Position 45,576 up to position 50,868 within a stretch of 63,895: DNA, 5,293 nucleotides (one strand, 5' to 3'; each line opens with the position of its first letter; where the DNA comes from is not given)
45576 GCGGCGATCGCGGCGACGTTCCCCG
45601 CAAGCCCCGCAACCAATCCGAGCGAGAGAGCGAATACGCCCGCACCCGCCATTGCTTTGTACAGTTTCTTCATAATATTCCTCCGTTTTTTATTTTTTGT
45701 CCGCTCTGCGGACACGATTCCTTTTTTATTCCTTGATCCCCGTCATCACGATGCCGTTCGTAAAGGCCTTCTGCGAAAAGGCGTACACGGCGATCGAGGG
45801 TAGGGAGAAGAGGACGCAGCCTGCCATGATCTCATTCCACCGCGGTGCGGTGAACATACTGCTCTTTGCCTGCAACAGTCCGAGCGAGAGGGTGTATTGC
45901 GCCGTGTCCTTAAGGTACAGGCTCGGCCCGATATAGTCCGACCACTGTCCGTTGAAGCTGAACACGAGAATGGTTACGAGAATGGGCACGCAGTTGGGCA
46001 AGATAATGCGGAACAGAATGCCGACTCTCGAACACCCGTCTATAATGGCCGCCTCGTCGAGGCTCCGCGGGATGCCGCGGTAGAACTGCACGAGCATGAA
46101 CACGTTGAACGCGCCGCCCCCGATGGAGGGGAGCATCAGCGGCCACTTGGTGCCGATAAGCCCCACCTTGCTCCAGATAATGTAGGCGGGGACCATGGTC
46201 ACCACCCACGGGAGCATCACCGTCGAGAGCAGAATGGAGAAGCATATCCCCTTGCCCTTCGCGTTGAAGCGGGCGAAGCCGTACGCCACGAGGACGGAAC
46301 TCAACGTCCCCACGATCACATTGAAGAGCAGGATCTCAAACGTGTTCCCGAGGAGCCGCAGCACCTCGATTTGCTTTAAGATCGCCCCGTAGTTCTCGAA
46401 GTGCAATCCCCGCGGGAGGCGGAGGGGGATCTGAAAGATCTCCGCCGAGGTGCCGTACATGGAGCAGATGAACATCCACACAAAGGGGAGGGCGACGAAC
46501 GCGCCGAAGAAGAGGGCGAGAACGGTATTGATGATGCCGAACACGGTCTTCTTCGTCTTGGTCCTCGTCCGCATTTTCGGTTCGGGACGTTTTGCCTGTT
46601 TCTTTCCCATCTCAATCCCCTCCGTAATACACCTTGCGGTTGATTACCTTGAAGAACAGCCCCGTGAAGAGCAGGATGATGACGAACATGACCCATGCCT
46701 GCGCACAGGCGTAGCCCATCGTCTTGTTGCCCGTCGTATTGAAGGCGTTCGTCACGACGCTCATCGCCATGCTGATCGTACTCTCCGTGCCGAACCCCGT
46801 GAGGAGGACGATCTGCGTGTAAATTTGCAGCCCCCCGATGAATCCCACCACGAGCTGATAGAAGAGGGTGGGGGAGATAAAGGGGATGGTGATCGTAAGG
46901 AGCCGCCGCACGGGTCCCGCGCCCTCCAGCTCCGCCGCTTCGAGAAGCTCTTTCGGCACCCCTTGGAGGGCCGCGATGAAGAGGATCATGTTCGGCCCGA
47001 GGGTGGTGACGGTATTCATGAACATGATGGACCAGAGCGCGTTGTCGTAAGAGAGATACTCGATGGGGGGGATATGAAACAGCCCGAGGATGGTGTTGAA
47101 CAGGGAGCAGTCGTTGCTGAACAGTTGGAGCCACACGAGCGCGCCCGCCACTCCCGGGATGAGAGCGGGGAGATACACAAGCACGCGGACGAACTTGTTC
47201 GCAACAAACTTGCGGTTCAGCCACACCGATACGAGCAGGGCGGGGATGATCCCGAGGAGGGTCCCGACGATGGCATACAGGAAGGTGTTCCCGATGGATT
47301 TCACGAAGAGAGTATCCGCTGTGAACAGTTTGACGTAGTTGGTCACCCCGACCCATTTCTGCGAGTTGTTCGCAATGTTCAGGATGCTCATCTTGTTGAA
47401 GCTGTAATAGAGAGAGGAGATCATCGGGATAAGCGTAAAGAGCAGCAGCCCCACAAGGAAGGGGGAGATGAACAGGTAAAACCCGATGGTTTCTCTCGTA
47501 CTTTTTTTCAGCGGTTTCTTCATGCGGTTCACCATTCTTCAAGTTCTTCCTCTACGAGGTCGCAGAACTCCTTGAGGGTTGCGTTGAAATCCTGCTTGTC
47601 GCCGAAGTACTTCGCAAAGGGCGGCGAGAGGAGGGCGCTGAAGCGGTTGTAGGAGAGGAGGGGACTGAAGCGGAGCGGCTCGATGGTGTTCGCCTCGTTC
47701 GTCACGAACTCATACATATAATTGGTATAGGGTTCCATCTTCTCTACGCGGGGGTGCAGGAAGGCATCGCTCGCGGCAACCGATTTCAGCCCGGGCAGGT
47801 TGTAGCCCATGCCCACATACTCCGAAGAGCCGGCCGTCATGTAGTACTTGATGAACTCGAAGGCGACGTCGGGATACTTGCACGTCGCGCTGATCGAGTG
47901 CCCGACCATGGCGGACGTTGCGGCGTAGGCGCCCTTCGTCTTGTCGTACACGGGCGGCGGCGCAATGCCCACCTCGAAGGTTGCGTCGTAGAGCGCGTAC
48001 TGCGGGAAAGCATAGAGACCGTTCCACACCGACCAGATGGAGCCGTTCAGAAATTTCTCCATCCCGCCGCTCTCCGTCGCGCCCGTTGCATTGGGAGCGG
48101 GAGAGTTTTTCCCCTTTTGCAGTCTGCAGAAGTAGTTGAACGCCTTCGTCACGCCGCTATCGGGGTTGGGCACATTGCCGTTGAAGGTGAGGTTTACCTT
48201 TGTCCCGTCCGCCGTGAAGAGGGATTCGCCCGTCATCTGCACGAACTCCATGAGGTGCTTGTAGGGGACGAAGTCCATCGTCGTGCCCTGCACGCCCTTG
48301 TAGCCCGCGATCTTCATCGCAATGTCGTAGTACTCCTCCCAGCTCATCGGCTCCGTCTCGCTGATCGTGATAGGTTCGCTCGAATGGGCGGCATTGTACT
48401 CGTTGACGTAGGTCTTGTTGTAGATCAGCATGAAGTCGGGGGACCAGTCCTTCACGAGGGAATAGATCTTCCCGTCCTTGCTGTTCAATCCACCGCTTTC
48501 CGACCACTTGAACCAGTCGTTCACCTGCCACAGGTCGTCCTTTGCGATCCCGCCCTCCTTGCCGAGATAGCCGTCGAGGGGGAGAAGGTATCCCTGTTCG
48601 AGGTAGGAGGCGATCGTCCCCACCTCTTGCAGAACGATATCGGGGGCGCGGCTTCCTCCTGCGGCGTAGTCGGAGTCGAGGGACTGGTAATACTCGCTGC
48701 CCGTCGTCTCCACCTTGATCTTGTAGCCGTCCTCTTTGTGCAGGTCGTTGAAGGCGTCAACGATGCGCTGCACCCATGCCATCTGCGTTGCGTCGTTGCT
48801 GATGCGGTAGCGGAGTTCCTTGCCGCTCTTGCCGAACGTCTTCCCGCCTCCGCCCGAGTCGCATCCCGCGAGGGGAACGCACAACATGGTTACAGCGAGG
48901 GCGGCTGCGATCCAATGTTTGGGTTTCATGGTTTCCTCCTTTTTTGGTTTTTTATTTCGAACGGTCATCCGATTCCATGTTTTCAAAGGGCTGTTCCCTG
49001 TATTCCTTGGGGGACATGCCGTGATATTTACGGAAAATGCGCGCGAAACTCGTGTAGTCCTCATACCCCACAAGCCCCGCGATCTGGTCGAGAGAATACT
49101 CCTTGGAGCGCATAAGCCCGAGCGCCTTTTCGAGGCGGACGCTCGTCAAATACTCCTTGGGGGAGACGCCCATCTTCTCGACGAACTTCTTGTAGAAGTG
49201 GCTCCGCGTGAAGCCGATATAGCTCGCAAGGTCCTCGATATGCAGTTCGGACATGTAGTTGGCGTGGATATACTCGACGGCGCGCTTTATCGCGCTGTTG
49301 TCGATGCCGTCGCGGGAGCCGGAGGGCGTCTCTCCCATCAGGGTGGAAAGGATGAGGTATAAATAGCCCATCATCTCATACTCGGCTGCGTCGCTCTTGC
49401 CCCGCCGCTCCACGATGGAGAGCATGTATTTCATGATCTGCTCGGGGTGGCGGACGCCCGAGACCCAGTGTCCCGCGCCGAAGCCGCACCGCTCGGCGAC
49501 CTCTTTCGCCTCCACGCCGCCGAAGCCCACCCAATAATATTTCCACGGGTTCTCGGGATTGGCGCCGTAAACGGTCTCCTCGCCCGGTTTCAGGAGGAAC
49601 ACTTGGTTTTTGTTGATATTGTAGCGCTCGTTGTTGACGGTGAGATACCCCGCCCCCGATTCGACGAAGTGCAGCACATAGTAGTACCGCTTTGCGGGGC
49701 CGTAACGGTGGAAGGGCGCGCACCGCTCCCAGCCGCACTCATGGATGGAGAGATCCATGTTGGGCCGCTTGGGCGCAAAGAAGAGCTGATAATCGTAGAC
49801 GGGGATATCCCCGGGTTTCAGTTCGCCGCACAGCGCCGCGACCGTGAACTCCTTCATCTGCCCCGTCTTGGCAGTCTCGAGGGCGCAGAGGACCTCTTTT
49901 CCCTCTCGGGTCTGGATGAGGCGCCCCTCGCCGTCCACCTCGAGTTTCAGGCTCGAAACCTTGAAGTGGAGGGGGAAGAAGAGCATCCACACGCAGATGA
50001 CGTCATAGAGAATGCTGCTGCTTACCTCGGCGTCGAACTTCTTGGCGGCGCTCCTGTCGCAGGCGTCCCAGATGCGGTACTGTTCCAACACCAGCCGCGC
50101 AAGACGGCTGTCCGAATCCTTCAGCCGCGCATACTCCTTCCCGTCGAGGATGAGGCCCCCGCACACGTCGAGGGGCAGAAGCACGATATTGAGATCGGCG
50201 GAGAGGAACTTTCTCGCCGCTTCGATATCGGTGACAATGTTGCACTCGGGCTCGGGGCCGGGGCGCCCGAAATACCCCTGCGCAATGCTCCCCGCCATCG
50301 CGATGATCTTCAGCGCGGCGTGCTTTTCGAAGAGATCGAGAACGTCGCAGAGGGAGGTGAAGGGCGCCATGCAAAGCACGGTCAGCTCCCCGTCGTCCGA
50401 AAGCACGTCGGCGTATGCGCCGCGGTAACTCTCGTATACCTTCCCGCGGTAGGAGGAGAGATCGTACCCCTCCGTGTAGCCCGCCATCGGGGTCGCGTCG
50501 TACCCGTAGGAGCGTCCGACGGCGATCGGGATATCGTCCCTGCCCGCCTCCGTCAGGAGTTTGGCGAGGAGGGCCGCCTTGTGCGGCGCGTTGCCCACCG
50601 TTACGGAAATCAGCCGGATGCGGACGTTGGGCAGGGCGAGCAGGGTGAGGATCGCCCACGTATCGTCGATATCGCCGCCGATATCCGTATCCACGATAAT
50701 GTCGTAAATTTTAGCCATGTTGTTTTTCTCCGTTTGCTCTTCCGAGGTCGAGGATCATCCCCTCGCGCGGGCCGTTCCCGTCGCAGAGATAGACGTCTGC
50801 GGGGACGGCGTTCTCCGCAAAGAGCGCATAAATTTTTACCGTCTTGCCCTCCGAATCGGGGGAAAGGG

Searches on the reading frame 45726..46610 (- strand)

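Call 60: search_protein_families(library=pfam, max_evalue=0.001, proteins=[window:45726-46610:-])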
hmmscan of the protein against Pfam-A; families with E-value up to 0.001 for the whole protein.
window:45726-46610:- (294 aa): 1 family
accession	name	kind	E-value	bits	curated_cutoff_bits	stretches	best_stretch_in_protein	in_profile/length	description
PF00528.27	BPD_transp_1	-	1.1e-14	55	26.4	1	106-284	6-179/184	Binding-protein-dependent transport system inner membrane component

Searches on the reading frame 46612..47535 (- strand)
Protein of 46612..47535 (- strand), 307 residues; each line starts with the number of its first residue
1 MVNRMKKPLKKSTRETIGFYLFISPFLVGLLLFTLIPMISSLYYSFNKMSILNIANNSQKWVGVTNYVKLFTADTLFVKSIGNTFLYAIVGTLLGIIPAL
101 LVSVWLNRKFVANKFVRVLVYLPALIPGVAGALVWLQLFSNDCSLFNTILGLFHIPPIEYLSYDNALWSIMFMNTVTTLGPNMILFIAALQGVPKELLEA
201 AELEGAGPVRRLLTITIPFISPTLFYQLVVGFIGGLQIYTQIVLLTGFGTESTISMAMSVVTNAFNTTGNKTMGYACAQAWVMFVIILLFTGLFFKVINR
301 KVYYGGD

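Call 60: search_protein_families(library=pfam, max_evalue=0.001, proteins=[window:46612-47535:-])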
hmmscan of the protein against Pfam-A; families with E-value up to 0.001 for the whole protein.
window:46612-47535:- (307 aa): 1 family
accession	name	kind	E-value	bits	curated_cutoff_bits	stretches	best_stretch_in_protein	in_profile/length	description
PF00528.27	BPD_transp_1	-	1.2e-11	45.2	26.4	1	91-301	1-181/184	Binding-protein-dependent transport system inner membrane component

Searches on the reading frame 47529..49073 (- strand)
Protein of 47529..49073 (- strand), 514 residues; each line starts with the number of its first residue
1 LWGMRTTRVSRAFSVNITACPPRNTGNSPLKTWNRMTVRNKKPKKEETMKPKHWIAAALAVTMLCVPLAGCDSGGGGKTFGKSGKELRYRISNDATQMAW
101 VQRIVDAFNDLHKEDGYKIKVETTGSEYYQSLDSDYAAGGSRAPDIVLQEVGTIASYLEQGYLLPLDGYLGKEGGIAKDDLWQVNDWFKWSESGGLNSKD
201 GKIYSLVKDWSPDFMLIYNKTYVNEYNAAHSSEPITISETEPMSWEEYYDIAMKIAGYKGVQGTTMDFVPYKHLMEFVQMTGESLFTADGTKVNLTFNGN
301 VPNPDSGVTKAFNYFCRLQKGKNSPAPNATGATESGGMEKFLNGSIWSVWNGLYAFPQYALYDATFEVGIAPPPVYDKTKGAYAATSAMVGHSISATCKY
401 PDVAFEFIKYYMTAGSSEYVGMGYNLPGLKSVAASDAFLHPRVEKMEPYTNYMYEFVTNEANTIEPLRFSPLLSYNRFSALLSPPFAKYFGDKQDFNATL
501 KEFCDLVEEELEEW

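Call 60: search_protein_families(library=pfam, max_evalue=0.001, proteins=[window:47529-49073:-])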
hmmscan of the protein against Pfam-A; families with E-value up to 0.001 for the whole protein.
window:47529-49073:- (514 aa): 2 families
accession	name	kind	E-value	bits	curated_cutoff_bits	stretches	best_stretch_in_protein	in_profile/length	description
PF13416.11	SBP_bac_8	-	2.3e-22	80.5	27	1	105-438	3-271/279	Bacterial extracellular solute-binding protein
PF01547.30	SBP_bac_1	-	1.5e-15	58.4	26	1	96-415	5-304/307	Bacterial extracellular solute-binding protein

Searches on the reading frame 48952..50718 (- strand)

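Call 60: search_protein_families(library=pfam, max_evalue=0.001, proteins=[window:48952-50718:-])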
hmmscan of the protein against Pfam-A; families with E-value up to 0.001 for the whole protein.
window:48952-50718:- (588 aa): 4 families
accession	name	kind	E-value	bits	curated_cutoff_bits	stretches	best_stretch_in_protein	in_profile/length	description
PF01156.24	IU_nuc_hydro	-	2.6e-24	86.9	34.2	1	7-269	1-272/297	Inosine-uridine preferring nucleoside hydrolase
PF12833.13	HTH_18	-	4.1e-22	78.7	33.6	1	497-576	1-80/80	Helix-turn-helix domain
PF02311.25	AraC_binding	-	7.5e-20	71.5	21.1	1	326-439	3-116/135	AraC-like ligand binding domain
PF00165.29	HTH_AraC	-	5.9e-19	68.2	26.6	2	536-574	1-41/42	Bacterial regulatory helix-turn-helix proteins, AraC family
